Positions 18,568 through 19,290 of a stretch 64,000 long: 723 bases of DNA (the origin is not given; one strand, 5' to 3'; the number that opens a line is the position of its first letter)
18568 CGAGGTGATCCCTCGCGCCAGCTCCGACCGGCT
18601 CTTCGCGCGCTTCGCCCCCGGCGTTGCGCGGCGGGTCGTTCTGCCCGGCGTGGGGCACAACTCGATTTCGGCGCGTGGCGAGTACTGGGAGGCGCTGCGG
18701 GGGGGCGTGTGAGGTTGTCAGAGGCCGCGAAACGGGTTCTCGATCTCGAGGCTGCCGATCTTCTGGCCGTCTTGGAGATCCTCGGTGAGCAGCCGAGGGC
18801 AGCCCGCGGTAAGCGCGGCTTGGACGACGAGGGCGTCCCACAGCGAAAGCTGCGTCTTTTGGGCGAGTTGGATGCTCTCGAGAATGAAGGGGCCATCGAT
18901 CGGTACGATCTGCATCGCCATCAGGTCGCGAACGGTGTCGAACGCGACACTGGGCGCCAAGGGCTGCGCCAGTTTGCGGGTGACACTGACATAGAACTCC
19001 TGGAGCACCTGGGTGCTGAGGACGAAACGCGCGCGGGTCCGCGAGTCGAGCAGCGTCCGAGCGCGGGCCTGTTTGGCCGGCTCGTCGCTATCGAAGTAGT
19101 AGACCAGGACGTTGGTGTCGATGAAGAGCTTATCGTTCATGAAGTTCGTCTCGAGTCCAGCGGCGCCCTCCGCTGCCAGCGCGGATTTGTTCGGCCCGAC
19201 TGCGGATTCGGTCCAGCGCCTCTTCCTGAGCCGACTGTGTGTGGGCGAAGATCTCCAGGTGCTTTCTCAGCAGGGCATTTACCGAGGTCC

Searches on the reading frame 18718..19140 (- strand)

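Call 62: search_protein_families(library=pfam, proteins=[window:18718-19140:-], max_evalue=0.001)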
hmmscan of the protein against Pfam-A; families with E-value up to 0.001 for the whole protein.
window:18718-19140:- (140 aa): 2 families
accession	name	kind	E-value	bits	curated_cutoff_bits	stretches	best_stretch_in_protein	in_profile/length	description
PF01850.27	PIN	-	1.8e-14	54.8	23.6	1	6-121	2-111/120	PIN domain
PF13470.12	PIN_3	-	7.9e-05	23.9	27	1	4-122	1-114/115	PIN domain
